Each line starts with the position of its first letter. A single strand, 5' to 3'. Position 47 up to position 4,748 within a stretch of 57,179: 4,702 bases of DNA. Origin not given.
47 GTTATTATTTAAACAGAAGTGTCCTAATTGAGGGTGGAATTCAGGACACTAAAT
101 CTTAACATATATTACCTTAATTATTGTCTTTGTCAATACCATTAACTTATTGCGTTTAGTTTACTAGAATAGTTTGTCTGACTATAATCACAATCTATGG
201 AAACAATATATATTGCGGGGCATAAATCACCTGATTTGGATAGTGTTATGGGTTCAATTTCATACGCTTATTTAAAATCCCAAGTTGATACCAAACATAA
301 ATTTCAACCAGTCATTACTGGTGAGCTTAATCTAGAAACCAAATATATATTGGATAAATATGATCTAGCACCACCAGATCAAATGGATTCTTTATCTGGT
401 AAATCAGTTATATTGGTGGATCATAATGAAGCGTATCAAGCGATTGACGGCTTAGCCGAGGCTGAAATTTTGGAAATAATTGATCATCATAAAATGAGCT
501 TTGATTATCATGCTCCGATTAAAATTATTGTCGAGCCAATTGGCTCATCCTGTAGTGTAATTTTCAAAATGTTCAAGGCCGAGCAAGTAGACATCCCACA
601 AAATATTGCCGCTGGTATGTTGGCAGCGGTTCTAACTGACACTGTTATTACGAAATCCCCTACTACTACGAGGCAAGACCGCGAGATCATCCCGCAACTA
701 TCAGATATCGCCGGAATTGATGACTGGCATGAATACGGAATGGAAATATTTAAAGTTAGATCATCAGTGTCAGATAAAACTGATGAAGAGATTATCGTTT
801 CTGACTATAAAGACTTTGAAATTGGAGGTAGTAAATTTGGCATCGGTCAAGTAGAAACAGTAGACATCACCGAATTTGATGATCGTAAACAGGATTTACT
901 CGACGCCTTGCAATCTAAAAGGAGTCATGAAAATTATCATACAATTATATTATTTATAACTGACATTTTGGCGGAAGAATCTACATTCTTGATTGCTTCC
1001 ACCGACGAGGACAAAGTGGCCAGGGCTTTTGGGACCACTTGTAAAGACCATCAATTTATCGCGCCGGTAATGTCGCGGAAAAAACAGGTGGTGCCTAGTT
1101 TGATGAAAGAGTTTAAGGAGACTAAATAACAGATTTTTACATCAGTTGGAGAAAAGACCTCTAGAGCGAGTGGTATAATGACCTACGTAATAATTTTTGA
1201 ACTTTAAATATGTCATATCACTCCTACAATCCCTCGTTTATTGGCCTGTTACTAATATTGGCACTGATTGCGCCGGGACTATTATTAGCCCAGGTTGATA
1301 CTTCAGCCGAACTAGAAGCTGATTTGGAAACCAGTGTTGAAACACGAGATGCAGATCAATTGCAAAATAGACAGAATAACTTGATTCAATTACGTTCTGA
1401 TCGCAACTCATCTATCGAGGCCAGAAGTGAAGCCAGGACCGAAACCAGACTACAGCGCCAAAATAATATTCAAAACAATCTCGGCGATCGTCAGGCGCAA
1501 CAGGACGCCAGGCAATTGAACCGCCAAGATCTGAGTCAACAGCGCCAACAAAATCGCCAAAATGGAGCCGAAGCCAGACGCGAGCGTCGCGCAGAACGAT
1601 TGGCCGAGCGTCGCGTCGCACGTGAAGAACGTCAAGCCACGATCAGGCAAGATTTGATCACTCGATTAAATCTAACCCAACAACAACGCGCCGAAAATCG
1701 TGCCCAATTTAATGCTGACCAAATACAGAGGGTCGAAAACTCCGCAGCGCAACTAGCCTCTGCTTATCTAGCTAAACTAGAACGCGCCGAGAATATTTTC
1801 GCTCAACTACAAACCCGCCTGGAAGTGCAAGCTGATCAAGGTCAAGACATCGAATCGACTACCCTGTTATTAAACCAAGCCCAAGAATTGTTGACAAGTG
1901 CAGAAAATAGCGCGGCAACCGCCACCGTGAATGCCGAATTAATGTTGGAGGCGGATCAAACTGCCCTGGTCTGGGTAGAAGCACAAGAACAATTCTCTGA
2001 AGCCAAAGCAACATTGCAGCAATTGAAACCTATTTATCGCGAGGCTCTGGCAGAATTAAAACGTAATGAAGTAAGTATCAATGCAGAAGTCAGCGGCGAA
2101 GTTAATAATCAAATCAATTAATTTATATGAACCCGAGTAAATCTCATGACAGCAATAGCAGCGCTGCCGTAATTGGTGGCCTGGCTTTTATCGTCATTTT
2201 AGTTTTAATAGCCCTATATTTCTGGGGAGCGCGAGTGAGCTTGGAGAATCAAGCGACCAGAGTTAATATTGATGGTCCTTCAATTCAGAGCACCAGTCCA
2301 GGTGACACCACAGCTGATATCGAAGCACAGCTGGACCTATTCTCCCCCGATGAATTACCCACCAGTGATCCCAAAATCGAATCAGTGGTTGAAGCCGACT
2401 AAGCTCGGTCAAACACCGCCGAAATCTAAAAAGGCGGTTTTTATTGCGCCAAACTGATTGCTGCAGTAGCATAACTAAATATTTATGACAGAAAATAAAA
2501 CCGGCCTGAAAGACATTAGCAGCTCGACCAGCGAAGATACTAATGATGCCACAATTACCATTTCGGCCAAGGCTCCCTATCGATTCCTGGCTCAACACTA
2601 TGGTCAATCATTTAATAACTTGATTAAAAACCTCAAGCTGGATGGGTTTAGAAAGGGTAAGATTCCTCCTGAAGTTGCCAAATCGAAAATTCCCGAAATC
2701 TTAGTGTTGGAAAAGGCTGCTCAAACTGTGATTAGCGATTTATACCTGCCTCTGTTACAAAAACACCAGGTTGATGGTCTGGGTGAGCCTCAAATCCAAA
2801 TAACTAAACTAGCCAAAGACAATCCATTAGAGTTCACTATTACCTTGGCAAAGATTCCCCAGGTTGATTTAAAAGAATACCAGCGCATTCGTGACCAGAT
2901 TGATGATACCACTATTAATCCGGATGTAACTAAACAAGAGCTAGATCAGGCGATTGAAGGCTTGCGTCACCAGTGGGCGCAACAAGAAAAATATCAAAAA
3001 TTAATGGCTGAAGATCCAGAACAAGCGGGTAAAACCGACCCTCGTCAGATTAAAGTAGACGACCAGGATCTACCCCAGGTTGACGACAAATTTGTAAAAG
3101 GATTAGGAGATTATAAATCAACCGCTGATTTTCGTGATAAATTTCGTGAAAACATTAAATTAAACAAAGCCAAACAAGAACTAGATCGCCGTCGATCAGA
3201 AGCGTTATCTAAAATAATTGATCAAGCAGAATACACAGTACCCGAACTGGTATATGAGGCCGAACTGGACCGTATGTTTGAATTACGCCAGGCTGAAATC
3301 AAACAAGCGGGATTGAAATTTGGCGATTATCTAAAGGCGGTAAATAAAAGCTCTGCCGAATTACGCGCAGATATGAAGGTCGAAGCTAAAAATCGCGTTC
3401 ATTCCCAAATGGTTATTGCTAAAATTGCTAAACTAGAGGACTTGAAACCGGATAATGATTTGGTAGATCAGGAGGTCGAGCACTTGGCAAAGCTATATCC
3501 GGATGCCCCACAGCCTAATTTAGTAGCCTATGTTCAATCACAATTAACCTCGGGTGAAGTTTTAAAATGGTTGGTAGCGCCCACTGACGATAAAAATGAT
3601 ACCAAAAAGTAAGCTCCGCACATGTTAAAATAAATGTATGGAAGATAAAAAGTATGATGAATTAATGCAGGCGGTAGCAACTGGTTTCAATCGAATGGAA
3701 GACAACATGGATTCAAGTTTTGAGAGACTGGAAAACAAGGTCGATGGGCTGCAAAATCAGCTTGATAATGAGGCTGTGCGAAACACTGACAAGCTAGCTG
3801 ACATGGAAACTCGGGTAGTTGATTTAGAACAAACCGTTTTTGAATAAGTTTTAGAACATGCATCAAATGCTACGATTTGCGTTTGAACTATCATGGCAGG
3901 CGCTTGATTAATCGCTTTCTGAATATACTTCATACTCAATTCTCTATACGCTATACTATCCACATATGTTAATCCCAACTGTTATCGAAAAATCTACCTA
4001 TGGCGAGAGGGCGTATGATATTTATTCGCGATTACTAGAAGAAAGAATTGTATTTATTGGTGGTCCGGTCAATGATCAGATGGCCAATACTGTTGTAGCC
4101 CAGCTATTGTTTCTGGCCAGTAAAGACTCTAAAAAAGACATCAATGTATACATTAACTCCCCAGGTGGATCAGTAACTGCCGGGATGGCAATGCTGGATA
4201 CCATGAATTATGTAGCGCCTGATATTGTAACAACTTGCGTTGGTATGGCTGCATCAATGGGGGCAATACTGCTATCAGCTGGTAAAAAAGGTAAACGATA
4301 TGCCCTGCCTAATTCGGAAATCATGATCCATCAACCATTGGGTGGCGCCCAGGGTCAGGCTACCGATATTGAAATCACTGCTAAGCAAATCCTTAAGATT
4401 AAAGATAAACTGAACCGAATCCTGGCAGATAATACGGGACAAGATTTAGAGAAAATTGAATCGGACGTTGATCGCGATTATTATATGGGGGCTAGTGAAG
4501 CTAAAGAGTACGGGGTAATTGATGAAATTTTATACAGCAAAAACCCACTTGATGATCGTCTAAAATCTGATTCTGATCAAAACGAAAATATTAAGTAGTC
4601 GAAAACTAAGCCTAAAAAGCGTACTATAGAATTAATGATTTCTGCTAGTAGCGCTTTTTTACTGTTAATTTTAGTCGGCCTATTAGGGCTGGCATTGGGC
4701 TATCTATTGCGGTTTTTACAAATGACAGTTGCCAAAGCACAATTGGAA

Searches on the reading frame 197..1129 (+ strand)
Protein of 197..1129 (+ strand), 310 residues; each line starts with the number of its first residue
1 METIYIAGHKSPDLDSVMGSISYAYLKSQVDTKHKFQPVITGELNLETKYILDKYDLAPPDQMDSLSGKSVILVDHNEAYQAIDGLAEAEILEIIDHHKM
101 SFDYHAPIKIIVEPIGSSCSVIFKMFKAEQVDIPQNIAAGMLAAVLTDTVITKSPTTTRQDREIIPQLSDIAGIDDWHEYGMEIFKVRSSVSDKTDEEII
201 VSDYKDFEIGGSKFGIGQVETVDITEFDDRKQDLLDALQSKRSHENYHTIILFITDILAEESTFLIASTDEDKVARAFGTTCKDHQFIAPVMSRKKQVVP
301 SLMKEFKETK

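Call 21: search_protein_families(library=pfam, proteins=[window:197-1129:+], max_evalue=0.001)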
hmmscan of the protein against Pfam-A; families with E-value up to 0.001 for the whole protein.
window:197-1129:+ (310 aa): 2 families
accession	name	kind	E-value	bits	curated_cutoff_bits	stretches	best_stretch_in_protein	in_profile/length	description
PF02833.19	DHHA2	-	1.4e-30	106.7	27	1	182-304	1-125/126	DHHA2 domain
PF01368.27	DHH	-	7.3e-20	71.9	28.1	1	3-144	1-124/125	DHH family, N-terminal domain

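Call 60: search_protein_families(library=ncbifam, proteins=[window:197-1129:+], max_evalue=0.00001)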
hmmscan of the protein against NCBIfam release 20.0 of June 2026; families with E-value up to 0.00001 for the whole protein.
window:197-1129:+ (310 aa): 11 families
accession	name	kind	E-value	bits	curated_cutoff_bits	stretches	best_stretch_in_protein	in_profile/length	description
NF003877.0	PRK05427.1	equivalog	3.2e-104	348.7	283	1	1-307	1-307/308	manganese-dependent inorganic pyrophosphatase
NF011443.0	PRK14869.1-5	equivalog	4e-94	316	335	2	65-307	302-545/546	putative manganese-dependent inorganic diphosphatase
NF011440.0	PRK14869.1-2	equivalog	1.8e-88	297.5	746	2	67-308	298-539/541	putative manganese-dependent inorganic diphosphatase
NF011449.0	PRK14869.2-5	equivalog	8.6e-84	282.2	411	2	68-307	206-446/451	putative manganese-dependent inorganic diphosphatase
NF011441.0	PRK14869.1-3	equivalog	1.1e-83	281.7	753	2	68-307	304-544/548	putative manganese-dependent inorganic diphosphatase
NF011445.0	PRK14869.2-1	equivalog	2.1e-74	250.9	483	2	70-306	308-545/548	putative manganese-dependent inorganic diphosphatase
NF011442.0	PRK14869.1-4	equivalog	3.8e-71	240.2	400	2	69-308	305-541/543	putative manganese-dependent inorganic diphosphatase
NF011447.0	PRK14869.2-3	equivalog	1.3e-70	238.6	522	2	67-303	301-537/540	putative manganese-dependent inorganic diphosphatase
NF011444.0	PRK14869.1-6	equivalog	3.6e-64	217.3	1105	2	68-303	304-541/547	putative manganese-dependent inorganic diphosphatase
NF011448.0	PRK14869.2-4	equivalog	4.8e-54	183.6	562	1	70-306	322-560/563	putative manganese-dependent inorganic diphosphatase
NF011446.0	PRK14869.2-2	equivalog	5.2e-49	167.1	601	1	70-308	320-559/576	putative manganese-dependent inorganic diphosphatase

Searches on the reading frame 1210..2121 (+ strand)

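Call 21: search_protein_families(library=pfam, proteins=[window:1210-2121:+], max_evalue=0.001)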
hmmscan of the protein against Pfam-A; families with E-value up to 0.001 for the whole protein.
window:1210-2121:+ (303 aa): 1 family
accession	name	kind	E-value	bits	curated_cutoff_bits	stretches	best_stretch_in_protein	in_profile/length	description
PF09581.16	Spore_III_AF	-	0.00063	20.3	28.3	1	3-88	19-93/185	Stage III sporulation protein AF (Spore_III_AF)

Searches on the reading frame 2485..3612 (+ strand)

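Call 21: search_protein_families(library=pfam, proteins=[window:2485-3612:+], max_evalue=0.001)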
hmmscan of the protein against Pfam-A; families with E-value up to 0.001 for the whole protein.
window:2485-3612:+ (375 aa): 2 families
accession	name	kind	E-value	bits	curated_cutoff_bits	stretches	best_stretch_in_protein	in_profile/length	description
PF05698.19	Trigger_C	-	1e-22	81.3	22.7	1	214-352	3-140/162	Bacterial trigger factor protein (TF) C-terminus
PF05697.18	Trigger_N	-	5.9e-21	75.7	22.2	1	14-158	3-142/144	Bacterial trigger factor protein (TF)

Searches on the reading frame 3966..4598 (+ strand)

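Call 21: search_protein_families(library=pfam, proteins=[window:3966-4598:+], max_evalue=0.001)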
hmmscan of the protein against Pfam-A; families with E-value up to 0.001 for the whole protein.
window:3966-4598:+ (210 aa): 1 family
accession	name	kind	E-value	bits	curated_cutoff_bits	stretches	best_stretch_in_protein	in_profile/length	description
PF00574.28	CLP_protease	-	4.8e-84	281.2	20.2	1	13-190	3-180/182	Clp protease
